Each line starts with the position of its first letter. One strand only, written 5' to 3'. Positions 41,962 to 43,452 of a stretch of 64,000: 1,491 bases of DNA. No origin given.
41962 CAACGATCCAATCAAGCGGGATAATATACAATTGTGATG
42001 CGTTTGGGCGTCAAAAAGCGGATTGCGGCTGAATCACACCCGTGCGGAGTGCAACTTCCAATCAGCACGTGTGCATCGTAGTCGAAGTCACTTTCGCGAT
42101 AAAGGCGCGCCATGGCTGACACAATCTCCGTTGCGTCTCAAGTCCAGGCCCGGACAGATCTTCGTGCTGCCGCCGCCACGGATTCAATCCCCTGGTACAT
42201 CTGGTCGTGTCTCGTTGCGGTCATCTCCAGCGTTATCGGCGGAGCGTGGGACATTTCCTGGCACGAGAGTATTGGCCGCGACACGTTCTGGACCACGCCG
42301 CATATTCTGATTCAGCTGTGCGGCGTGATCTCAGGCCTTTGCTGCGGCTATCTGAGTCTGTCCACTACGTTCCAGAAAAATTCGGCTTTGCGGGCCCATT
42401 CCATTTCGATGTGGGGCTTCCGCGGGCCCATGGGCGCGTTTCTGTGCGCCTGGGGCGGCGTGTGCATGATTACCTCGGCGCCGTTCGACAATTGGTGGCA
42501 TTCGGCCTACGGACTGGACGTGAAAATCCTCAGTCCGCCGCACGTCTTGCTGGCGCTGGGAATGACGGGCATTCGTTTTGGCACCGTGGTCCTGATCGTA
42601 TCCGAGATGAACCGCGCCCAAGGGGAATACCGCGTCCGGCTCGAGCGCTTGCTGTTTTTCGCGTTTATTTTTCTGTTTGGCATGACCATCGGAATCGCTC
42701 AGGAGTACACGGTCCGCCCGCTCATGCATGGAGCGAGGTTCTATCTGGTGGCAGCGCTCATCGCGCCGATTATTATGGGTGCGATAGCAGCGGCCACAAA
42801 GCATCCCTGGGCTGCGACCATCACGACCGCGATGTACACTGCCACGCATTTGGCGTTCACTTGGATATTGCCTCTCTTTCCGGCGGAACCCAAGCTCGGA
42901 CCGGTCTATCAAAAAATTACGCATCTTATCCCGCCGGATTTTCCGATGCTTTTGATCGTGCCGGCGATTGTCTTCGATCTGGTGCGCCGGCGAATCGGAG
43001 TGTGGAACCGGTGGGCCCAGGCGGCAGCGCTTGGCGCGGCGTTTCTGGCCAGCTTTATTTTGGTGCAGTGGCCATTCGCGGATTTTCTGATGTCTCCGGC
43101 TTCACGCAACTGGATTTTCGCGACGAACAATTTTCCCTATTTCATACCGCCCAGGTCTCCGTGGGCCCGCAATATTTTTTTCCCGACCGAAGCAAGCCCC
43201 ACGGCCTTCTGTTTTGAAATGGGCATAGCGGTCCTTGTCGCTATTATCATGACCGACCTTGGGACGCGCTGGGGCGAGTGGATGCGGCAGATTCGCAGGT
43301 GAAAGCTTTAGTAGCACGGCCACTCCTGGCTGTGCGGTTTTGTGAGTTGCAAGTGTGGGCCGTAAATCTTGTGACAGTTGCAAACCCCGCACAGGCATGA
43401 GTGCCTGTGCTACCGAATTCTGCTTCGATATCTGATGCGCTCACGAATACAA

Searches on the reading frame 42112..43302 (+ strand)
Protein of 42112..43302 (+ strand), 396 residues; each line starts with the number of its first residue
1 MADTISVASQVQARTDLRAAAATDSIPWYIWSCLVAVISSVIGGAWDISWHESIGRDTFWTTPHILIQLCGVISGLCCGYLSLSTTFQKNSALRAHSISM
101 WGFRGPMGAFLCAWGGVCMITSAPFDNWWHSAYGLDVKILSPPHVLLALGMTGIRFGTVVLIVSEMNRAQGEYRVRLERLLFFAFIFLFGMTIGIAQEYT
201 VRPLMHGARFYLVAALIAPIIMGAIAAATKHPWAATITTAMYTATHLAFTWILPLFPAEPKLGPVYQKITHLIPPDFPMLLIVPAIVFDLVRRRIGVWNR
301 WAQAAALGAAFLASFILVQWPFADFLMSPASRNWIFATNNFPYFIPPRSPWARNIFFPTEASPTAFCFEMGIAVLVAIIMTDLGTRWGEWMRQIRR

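Call 11: find_encoding_contigs(protein=window:42112-43302:+, flank=10000, max_places=6)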
Protein window:42112-43302:+ (396 aa): no gene with exactly this product is on record in the collection.

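Call 38: find_homologous_proteins(query=window:42112-43302:+, max_evalue=1e-50)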
Query window:42112-43302:+ (396 aa): 7890 proteins with E <= 1e-50 among 8000 candidates; the best 120 are listed.
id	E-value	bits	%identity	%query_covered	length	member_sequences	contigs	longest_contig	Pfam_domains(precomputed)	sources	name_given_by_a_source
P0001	2.7e-268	908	100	100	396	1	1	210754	-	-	-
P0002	2.1e-241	819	89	100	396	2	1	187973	-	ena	-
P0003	1.5e-239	813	87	100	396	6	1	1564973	-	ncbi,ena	-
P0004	1.8e-237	806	87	100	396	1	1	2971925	-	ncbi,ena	-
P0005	4.6e-235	798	85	100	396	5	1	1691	-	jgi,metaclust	metaclust:\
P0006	1.4e-234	797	87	100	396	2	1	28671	-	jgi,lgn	-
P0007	6.8e-234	794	86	100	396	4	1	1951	-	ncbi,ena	-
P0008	9.3e-234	794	87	100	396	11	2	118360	-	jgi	jgi:hypothetical protein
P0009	1.1e-233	794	85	100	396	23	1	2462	-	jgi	jgi:hypothetical protein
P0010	1.1e-233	794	86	100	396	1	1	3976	-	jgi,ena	-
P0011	1.5e-233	793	85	100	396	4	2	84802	-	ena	-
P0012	2.4e-233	793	86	100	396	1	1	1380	-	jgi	jgi:hypothetical protein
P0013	5.2e-233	791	86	100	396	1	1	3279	-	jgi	jgi:hypothetical protein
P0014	6.2e-233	791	87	100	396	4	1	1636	-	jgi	jgi:hypothetical protein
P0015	7.1e-233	791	86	100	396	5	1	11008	-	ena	-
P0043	3.2e-228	776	85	100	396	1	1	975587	-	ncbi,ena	-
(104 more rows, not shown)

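Call 39: find_encoding_contigs(protein=P0002, flank=10000, max_places=3)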
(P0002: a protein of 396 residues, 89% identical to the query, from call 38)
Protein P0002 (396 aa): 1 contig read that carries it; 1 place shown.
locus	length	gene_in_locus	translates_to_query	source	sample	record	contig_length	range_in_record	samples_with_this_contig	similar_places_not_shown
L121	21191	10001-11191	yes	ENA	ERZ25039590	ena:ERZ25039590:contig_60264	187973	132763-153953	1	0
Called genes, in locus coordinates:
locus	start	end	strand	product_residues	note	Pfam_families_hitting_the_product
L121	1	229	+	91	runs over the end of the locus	-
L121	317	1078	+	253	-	PF08450:SGL (faint), PF17170:DUF5128, PF01436:NHL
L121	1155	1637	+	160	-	PF01042:Ribonuc_L-PSP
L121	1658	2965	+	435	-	PF01979:Amidohydro_1 (faint), PF07969:Amidohydro_3 (faint), PF01026:TatD_DNase (weak)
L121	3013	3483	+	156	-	-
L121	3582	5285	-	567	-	PF13620:CarboxypepD_reg, PF08450:SGL (faint), PF24684:Vgb_lyase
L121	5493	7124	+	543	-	PF02129:Peptidase_S15, PF08530:PepX_C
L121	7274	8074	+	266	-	-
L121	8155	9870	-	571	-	PF02129:Peptidase_S15, PF08530:PepX_C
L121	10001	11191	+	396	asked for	-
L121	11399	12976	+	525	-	-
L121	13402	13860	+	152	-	-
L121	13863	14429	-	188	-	-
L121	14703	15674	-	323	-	PF04909:Amidohydro_2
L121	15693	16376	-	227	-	-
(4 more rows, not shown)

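Call 40: find_encoding_contigs(protein=P0003, flank=10000, max_places=3)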
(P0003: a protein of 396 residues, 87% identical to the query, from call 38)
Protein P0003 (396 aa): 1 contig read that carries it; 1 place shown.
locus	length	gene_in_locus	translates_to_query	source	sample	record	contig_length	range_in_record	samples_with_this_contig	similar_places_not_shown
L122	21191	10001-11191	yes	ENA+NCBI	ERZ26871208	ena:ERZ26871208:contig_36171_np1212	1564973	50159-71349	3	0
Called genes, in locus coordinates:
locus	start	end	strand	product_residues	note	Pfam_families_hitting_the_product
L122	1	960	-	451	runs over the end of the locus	PF08309:LVIVD (faint)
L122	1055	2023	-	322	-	PF00056:Ldh_1_N, PF03435:Sacchrp_dh_NADP (weak), PF02866:Ldh_1_C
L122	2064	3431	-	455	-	PF00083:Sugar_tr, PF06779:MFS_4, PF07690:MFS_1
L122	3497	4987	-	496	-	PF20695:UbiD_N, PF01977:UbiD, PF20696:UbiD_C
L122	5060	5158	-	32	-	-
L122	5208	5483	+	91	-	-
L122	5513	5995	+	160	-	PF01042:Ribonuc_L-PSP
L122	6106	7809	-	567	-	PF13620:CarboxypepD_reg, PF24684:Vgb_lyase (weak), PF08450:SGL (faint)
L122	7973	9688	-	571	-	PF02129:Peptidase_S15, PF08530:PepX_C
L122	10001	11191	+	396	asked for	-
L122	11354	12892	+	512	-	-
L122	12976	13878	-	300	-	PF01061:ABC2_membrane, PF12698:ABC2_membrane_3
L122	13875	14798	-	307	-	PF00005:ABC_tran, PF02463:SMC_N (faint), PF13304:AAA_21, PF13732:DrrA1-3_C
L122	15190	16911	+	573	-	PF05960:DUF885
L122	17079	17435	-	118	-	PF01035:DNA_binding_1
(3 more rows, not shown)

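Call 41: find_encoding_contigs(protein=P0004, flank=10000, max_places=3)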
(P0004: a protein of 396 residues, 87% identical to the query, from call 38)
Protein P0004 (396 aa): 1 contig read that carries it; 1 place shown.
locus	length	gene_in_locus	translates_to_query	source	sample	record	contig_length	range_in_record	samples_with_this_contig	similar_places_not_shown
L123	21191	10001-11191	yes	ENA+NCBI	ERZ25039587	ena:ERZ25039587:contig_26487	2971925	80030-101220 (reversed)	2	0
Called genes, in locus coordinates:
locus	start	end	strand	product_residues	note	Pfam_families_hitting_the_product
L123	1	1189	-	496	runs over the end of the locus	PF20695:UbiD_N, PF01977:UbiD, PF20696:UbiD_C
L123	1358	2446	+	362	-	PF08450:SGL (faint), PF17170:DUF5128, PF01436:NHL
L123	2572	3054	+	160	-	PF01042:Ribonuc_L-PSP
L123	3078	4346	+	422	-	PF07969:Amidohydro_3 (faint), PF01026:TatD_DNase (faint), PF01979:Amidohydro_1 (weak)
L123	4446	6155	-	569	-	PF13620:CarboxypepD_reg, PF24684:Vgb_lyase (weak), PF08450:SGL (faint), PF24684:Vgb_lyase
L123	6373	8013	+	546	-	PF02129:Peptidase_S15, PF08530:PepX_C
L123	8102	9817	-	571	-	PF02129:Peptidase_S15, PF08530:PepX_C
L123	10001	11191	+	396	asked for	-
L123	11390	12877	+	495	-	-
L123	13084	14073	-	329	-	PF04909:Amidohydro_2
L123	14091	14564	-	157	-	PF07883:Cupin_2 (weak)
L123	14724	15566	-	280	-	PF04909:Amidohydro_2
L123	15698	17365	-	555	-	PF00501:AMP-binding, PF13193:AMP-binding_C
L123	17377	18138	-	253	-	PF00106:adh_short, PF01370:Epimerase, PF08659:KR, PF13561:adh_short_C2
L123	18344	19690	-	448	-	PF00083:Sugar_tr, PF07690:MFS_1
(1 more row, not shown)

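Call 54: find_encoding_contigs(protein=P0008, flank=6000, max_places=3)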
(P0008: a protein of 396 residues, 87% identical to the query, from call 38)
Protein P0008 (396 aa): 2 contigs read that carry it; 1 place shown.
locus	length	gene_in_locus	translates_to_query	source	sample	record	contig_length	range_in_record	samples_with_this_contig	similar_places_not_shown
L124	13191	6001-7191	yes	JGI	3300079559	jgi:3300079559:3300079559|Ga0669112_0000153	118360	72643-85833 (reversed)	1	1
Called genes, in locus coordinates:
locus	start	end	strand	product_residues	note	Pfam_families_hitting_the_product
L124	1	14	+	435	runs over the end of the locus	PF01979:Amidohydro_1 (weak), PF07969:Amidohydro_3 (faint), PF01026:TatD_DNase (weak), PF01979:Amidohydro_1 (weak), PF22647:EF_0837-like_N (faint)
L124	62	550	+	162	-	-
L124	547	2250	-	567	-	PF13620:CarboxypepD_reg, PF24684:Vgb_lyase (weak), PF08450:SGL (faint), PF24684:Vgb_lyase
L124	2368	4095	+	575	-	PF02129:Peptidase_S15, PF08530:PepX_C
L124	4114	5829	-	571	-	PF02129:Peptidase_S15, PF08530:PepX_C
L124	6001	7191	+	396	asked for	-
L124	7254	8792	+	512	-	-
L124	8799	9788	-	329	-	PF04909:Amidohydro_2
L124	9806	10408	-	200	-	PF07883:Cupin_2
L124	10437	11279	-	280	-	PF04909:Amidohydro_2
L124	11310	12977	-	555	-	PF00501:AMP-binding, PF13193:AMP-binding_C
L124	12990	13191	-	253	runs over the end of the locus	PF00106:adh_short, PF01370:Epimerase, PF08659:KR, PF13561:adh_short_C2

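Call 55: find_encoding_contigs(protein=P0006, flank=6000, max_places=3)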
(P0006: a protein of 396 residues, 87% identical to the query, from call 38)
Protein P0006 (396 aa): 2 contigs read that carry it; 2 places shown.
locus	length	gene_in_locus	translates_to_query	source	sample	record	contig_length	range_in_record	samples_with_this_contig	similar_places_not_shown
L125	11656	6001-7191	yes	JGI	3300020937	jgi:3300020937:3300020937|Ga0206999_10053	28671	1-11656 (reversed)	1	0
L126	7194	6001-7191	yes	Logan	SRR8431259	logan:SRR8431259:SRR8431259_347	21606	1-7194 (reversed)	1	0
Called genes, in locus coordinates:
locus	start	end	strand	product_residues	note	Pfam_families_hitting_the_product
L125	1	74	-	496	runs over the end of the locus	PF20695:UbiD_N, PF01977:UbiD, PF20696:UbiD_C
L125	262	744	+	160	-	PF01042:Ribonuc_L-PSP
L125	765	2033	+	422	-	PF07969:Amidohydro_3 (faint), PF01979:Amidohydro_1 (faint), PF22647:EF_0837-like_N (faint)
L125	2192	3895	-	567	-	PF13620:CarboxypepD_reg, PF08450:SGL (faint), PF24684:Vgb_lyase (weak)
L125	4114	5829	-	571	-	PF02129:Peptidase_S15, PF08530:PepX_C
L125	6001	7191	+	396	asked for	-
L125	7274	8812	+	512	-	-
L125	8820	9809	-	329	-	PF04909:Amidohydro_2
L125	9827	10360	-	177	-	PF07883:Cupin_2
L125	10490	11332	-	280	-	PF04909:Amidohydro_2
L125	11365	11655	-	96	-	PF13193:AMP-binding_C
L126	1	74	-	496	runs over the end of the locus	PF20695:UbiD_N, PF01977:UbiD, PF20696:UbiD_C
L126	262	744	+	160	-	PF01042:Ribonuc_L-PSP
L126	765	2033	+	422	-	PF07969:Amidohydro_3 (faint), PF01979:Amidohydro_1 (faint), PF22647:EF_0837-like_N (faint)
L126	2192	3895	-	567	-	PF13620:CarboxypepD_reg, PF08450:SGL (faint), PF24684:Vgb_lyase (weak)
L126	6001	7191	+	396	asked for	-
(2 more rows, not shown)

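Call 56: find_encoding_contigs(protein=P0043, flank=6000, max_places=3)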
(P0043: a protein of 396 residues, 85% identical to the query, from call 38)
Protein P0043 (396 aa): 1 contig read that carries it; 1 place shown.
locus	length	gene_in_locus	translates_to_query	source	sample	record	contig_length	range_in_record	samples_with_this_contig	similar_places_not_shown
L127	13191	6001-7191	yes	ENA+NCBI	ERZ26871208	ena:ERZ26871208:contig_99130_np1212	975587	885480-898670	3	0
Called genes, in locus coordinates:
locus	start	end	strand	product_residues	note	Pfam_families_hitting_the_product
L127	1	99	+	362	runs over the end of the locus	PF08450:SGL (faint), PF17170:DUF5128 (faint), PF01436:NHL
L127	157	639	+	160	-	PF01042:Ribonuc_L-PSP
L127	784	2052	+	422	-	PF07969:Amidohydro_3 (weak), PF01026:TatD_DNase (weak), PF01979:Amidohydro_1 (weak), PF22647:EF_0837-like_N (weak)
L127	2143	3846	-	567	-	PF13620:CarboxypepD_reg, PF08450:SGL (faint), PF24684:Vgb_lyase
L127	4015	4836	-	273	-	PF08530:PepX_C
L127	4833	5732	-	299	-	PF02129:Peptidase_S15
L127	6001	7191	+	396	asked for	-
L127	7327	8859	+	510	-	-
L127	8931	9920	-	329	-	PF04909:Amidohydro_2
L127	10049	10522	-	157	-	PF07883:Cupin_2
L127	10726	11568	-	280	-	PF04909:Amidohydro_2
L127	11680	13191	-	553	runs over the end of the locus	PF00501:AMP-binding, PF13193:AMP-binding_C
